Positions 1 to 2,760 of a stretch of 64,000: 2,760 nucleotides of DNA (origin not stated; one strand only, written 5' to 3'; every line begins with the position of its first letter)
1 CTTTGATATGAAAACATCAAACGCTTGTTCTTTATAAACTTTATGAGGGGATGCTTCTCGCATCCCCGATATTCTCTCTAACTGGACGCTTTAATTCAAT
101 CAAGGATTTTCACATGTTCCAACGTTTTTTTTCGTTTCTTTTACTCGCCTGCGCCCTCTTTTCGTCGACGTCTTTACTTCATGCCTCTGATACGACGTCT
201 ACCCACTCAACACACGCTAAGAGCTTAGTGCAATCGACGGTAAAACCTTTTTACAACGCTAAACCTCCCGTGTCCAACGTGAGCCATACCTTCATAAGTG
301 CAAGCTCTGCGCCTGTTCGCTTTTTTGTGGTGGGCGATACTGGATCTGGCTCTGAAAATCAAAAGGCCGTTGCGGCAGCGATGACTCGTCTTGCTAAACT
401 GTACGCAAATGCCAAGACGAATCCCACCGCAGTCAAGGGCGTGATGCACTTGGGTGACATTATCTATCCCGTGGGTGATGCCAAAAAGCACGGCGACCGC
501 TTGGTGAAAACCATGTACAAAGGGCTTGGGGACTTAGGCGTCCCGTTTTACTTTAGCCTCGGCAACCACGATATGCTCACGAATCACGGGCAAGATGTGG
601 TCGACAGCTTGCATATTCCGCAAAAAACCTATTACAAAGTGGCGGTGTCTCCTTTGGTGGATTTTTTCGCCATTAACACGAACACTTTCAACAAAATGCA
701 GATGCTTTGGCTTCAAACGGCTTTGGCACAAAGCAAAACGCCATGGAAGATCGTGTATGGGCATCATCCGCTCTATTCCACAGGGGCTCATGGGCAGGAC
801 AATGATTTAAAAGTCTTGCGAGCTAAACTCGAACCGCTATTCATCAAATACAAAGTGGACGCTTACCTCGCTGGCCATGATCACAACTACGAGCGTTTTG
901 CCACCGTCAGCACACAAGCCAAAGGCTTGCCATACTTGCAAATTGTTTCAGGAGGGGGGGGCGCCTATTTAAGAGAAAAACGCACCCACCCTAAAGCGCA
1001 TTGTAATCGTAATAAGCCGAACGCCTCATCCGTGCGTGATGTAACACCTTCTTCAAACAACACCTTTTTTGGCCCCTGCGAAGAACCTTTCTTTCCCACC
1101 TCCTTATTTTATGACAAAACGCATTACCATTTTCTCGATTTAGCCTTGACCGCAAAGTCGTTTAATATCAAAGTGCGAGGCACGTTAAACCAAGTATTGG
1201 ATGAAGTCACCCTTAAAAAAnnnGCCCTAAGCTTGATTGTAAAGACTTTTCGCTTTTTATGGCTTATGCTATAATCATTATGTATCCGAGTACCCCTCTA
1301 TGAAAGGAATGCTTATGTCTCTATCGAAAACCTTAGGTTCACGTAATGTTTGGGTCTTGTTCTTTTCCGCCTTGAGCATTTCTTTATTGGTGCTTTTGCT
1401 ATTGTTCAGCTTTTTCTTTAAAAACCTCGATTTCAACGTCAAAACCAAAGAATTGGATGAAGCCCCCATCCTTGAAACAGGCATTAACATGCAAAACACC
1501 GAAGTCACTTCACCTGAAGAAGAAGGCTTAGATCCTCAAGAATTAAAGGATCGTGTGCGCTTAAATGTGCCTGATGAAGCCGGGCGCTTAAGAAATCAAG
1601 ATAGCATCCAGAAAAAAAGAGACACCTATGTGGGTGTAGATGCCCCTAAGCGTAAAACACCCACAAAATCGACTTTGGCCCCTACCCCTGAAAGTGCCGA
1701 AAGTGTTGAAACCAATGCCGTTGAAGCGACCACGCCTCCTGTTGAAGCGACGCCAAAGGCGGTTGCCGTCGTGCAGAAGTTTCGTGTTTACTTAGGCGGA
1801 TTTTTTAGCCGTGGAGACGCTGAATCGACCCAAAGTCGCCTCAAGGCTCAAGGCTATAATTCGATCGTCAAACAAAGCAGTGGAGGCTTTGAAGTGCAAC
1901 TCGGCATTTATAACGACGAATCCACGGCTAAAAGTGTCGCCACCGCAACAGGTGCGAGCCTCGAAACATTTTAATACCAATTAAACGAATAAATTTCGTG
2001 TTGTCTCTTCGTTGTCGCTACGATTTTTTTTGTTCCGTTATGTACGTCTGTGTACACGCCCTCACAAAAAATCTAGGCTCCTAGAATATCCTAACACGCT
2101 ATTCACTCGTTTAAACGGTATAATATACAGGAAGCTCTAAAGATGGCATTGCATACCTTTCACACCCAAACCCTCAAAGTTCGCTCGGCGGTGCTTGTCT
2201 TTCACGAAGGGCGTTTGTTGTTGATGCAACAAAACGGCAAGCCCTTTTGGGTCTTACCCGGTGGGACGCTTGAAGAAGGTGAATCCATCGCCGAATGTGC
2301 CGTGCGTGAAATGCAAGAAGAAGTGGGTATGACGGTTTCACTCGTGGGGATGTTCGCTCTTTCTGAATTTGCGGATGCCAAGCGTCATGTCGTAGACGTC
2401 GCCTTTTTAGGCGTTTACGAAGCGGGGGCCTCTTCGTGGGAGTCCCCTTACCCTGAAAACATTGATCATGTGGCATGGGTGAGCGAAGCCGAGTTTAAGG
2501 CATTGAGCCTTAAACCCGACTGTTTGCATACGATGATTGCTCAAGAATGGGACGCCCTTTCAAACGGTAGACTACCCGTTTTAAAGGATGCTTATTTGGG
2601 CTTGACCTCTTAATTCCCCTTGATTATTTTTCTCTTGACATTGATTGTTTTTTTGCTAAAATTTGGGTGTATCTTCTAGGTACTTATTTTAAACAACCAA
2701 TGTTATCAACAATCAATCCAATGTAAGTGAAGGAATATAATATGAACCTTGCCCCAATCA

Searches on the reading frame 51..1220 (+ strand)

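Call 46: search_protein_families(library=pfam, proteins=[window:51-1220:+], max_evalue=0.001)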
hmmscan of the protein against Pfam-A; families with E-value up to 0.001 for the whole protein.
window:51-1220:+ (390 aa): 1 family
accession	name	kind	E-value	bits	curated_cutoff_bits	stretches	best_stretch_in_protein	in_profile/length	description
PF00149.33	Metallophos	-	1.9e-15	58.3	21.5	1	90-280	2-191/191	Calcineurin-like phosphoesterase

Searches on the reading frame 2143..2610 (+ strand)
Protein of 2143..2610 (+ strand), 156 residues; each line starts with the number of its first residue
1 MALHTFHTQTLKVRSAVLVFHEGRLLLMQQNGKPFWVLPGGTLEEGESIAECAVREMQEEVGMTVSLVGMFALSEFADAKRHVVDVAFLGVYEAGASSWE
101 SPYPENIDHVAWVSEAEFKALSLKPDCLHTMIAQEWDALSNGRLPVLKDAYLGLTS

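Call 46: search_protein_families(library=pfam, proteins=[window:2143-2610:+], max_evalue=0.001)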
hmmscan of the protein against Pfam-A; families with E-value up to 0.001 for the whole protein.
window:2143-2610:+ (156 aa): 1 family
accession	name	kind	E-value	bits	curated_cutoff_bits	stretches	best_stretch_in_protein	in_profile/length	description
PF00293.34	NUDIX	-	8.7e-18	65.1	21.1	1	15-122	6-122/134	NUDIX domain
